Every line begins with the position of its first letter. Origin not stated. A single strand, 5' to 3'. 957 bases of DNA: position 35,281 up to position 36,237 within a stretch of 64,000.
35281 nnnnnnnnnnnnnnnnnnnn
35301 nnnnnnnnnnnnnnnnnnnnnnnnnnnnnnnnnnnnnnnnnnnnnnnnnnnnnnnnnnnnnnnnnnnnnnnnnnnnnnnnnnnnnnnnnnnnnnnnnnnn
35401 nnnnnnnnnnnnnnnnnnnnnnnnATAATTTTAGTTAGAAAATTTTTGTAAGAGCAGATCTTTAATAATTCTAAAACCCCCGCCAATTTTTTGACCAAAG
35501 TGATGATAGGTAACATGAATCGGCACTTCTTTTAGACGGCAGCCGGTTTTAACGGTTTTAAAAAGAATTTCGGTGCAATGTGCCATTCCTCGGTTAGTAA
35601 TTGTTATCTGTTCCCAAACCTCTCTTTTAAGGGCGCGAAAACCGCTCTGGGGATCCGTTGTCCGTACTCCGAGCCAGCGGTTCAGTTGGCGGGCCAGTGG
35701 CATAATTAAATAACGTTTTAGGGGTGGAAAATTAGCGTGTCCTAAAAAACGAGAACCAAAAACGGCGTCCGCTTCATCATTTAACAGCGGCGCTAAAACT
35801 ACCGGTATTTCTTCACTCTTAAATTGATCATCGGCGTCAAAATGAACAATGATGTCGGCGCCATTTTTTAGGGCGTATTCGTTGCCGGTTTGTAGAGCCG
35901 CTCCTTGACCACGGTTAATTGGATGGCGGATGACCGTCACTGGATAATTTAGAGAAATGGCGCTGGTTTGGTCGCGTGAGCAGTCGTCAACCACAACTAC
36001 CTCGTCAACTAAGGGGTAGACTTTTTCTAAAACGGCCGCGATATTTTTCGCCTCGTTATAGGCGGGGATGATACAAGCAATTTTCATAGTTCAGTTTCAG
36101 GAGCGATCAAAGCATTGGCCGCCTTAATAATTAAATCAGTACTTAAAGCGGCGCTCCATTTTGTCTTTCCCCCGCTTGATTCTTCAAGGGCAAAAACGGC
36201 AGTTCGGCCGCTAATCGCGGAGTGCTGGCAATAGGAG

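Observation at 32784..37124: Five-gene minus-strand operon coupling the PilB-like ATPase to GT2, a DUF2304-like protein and two GT4 genes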

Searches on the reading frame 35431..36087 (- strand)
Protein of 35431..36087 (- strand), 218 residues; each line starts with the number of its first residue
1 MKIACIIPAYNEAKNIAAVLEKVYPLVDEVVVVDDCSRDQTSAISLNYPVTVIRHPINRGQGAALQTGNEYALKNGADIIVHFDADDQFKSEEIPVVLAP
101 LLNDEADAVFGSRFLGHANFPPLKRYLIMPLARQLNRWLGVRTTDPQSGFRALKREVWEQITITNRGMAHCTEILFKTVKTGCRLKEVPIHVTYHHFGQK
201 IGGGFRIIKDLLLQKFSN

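Call 3: search_protein_families(library=pfam, proteins=[window:35431-36087:-], max_evalue=0.01)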
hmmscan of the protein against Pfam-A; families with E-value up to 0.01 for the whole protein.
window:35431-36087:- (218 aa): 2 families
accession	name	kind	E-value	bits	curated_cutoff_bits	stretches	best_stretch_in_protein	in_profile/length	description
PF00535.33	Glycos_transf_2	-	1.9e-28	100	23.3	1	5-160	2-166/168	Glycosyl transferase family 2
PF13641.12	Glyco_tranf_2_3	-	0.00032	21.2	27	1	3-117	3-127/230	Glycosyltransferase like family 2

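Call 9: search_protein_families(library=ncbifam, proteins=[window:35431-36087:-], max_evalue=0.01)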
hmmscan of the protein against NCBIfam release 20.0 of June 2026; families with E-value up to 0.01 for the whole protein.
window:35431-36087:- (218 aa): 19 families
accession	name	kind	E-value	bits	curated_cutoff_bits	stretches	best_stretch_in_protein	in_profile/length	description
NF058614.1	PPMAGASynPpgS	equivalog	6.7e-43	146.7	370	1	5-214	4-222/226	polyprenyl-phospho-N-acetylgalactosaminyl synthase PpgS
TIGR04182.1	glyco_TIGR04182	equivalog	4.5e-22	78.8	325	1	3-192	2-190/293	S-layer glycoprotein N-glycosyltransferase AglJ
NF041391.1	DPhHxTase_Halo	equivalog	7.4e-20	70.8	375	1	9-193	3-184/213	dolichyl-phosphate hexose transferase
TIGR03965.1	mycofact_glyco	equivalog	2.3e-10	39.9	280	1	3-106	76-184/467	mycofactocin biosynthesis glycosyltransferase MftF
NF010496.0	PRK13915.1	equivalog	7.1e-10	38.4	262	1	2-105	32-146/307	glucosyl-3-phosphoglycerate synthase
TIGR04283.1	glyco_like_mftF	equivalog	1.4e-09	37.8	182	1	4-117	2-114/221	TIGR04283 family arsenosugar biosynthesis glycosyltransferase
TIGR03937.1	PgaC_IcaA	equivalog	3.5e-08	32.8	422.3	1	2-103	46-152/407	poly-beta-1,6-N-acetyl-D-glucosamine synthase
NF047683.1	TeichurnBiosyTuaG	equivalog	3.5e-06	26.8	400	1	3-99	8-109/252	teichuronic acid biosynthesis protein TuaG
NF007986.1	PRK10714.1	equivalog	1.2e-05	24.5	529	1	2-109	7-122/316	undecaprenyl-phosphate 4-deoxy-4-formamido-L-arabinose transferase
NF041875.1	EPS_EpsD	equivalog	1.3e-05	24.8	370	1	5-94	3-97/325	exopolysaccharide biosynthesis glycosyltransferase EpsD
NF047588.1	GlcsyltransPgfSStrep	equivalog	2.6e-05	23.6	500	1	1-162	1-168/308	glycosyltransferase PgfS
TIGR01556.1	rhamnosyltran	subfamily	3e-05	23.3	200.55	1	12-102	6-98/281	rhamnosyltransferase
NF041865.1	EpsU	equivalog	4e-05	22.8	700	1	2-109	40-154/394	exopolysaccharide biosynthesis GT2 family glycosyltransferase EpsU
TIGR03469.1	HpnB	hypoth_equivalog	4.2e-05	22.7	379.25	1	2-48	45-95/386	hopene-associated glycosyltransferase HpnB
NF038302.1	EPS_HpsE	equivalog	0.00023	20.2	300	1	2-89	2-98/307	hormogonium polysaccharide biosynthesis glycosyltransferase HpsE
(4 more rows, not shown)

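Call 54: find_related_loci(query=A3, collection=metagenome_contigs, flank=5000)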
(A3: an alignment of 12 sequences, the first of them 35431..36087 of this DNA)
Query A3 (218 aa) in metagenome_contigs; peptide patterns used: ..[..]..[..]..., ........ (x = any residue, [..] = any of these).
600 stretches matched a pattern (row limit reached: there are more); 420 encode a relative of the query (tblastn E <= 1e-3); the best 80 are kept; 80 distinct loci.
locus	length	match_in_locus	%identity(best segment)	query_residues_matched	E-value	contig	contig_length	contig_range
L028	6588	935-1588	94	1-218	3e-142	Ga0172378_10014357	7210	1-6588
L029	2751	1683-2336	94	1-218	2e-149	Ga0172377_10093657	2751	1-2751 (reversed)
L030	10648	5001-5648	67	1-216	2e-101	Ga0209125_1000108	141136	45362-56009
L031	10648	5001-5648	67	1-216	2e-100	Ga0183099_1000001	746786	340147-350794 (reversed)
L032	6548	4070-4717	66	1-216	2e-98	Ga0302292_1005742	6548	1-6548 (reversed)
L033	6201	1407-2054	66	1-216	2e-98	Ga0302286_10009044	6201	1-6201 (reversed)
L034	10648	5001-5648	65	1-216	6e-98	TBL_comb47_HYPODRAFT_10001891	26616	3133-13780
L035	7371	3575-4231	63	1-218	3e-88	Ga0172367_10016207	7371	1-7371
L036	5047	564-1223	60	1-218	8e-88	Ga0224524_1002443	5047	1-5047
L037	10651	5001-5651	60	1-216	5e-87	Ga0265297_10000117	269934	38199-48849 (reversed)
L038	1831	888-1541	61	1-216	2e-90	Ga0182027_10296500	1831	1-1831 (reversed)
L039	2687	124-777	62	1-217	1e-87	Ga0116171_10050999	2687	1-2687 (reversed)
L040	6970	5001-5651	59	1-216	2e-85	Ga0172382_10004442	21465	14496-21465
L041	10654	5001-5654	59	1-217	7e-85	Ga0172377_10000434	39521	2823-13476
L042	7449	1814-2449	62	1-210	6e-85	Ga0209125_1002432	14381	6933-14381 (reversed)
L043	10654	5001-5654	60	1-216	1e-84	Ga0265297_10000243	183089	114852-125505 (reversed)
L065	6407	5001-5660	57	1-218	2e-79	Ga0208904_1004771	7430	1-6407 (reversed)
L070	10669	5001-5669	55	1-218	5e-78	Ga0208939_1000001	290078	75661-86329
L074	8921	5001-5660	55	1-218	1e-77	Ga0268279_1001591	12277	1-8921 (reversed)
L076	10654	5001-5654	54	1-216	6e-77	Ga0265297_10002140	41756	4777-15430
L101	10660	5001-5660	55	1-218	1e-71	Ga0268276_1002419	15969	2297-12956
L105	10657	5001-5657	56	2-218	5e-71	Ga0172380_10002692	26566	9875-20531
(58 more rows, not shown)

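Call 60: search_protein_families(library=pfam, proteins=[L105:3229-4965:+, L074:1793-2899:+, L076:2318-3133:+, L101:3793-4575:+, L065:1751-2494:+, L065:1-1230:+, L070:6013-7308:-, L070:7320-9407:-, L101:7370-10660:-, L043:8972-10654:-], max_evalue=0.001)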
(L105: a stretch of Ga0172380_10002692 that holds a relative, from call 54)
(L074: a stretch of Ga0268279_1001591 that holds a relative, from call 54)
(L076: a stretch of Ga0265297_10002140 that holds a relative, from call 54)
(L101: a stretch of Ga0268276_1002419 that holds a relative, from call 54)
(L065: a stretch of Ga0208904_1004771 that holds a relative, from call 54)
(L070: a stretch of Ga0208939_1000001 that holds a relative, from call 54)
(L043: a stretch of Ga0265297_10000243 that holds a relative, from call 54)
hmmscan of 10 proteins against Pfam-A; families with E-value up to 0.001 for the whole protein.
L105:3229-4965:+ (578 aa): 5 families
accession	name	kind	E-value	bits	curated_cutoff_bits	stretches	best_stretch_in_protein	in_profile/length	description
PF00437.27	T2SSE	-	2.6e-134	448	24.9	1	172-574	3-370/370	Type II/IV secretion system protein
PF05157.20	MshEN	-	3.5e-10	40.2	23.1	1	59-142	1-85/90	MshEN domain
PF13401.12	AAA_22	-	0.00012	22.8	27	1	310-367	4-56/130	AAA domain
PF04851.21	ResIII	-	0.00049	20.5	22.5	0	296-336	8-48/164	Type III restriction enzyme, res subunit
PF25199.1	nSTAND_NTPase5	-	0.00078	19.7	34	0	304-349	34-80/145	Novel STAND NTPase 5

L074:1793-2899:+ (368 aa): 0 families

L076:2318-3133:+ (271 aa): 0 families

L101:3793-4575:+ (260 aa): 0 families

L065:1751-2494:+ (247 aa): 0 families

L065:1-1230:+ (409 aa): 1 family
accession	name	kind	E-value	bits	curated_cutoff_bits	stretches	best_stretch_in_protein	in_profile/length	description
PF13860.13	FlgD_ig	-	0.00068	20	27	0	264-305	24-65/79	FlgD Ig-like domain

L070:6013-7308:- (431 aa): 2 families
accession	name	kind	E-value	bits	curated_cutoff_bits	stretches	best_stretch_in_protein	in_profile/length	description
PF08245.18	Mur_ligase_M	-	2.3e-31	109.7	24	1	27-210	1-169/200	Mur ligase middle domain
PF02875.26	Mur_ligase_C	-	4.8e-16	60.2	28.4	1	270-398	1-126/127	Mur ligase, glutamate ligase domain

L070:7320-9407:- (695 aa): 3 families
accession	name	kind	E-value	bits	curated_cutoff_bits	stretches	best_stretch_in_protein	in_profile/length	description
PF00905.27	Transpeptidase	-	2.4e-70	237.6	22.1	1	366-667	1-283/299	Penicillin binding protein transpeptidase domain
PF03717.20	PBP_dimer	-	0.00019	22.3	24.4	0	64-309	3-164/180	Penicillin-binding Protein dimerisation domain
PF21922.1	PBP_dimer_2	-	0.00095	19.8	27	0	269-309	24-63/83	Penicillin binding protein A dimerisation domain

L101:7370-10660:- (1096 aa): 5 families
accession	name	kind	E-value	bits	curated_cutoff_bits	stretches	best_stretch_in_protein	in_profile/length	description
PF04998.22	RNA_pol_Rpb1_5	-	2.3e-60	204.7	28.5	1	595-1039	1-265/267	RNA polymerase Rpb1, domain 5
PF04997.17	RNA_pol_Rpb1_1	-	4.3e-46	158.1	39.7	1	44-197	156-312/312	RNA polymerase Rpb1, domain 1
PF00623.25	RNA_pol_Rpb1_2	-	2.9e-39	135.4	25.3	1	199-340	1-165/166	RNA polymerase Rpb1, domain 2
PF04983.23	RNA_pol_Rpb1_3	-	1.3e-27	97.2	28.9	1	344-488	1-162/162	RNA polymerase Rpb1, domain 3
PF05000.22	RNA_pol_Rpb1_4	-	1.3e-12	48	24.8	1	524-592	24-106/107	RNA polymerase Rpb1, domain 4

L043:8972-10654:- (560 aa): 3 families
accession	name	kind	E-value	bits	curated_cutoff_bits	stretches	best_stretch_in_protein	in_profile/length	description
PF00152.25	tRNA-synt_2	-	1.5e-107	359.7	25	1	90-533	1-307/308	tRNA synthetases class II (D, K and N)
PF02938.19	GAD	-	5.6e-25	87.9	23.4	1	287-380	1-95/95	GAD domain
PF01336.31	tRNA_anti-codon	-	3.9e-07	30.3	27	1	1-71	18-75/75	OB-fold nucleic acid binding domain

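Call 66: search_solved_structures(query=A3, max_evalue=1e-10)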
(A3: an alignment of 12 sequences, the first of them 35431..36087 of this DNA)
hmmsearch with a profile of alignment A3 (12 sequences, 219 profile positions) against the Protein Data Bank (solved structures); distinct sequences matched with E-value up to 1e-10: 4.
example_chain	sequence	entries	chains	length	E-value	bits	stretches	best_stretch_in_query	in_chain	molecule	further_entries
5mlz_A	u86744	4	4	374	1.8e-21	79.8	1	1-199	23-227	Dolichol monophosphate mannose synthase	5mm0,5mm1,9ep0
9hwj_A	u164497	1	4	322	1.3e-12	50.9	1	2-209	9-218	Undecaprenyl-phosphate 4-deoxy-4-formamido-L-arabinose transferase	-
9bhc_C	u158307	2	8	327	5.9e-12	48.8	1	2-209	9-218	Undecaprenyl-phosphate 4-deoxy-4-formamido-L-arabinose transferase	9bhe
8vxh_A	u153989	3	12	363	7.9e-12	48.3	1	2-209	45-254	Undecaprenyl-phosphate 4-deoxy-4-formamido-L-arabinose transferase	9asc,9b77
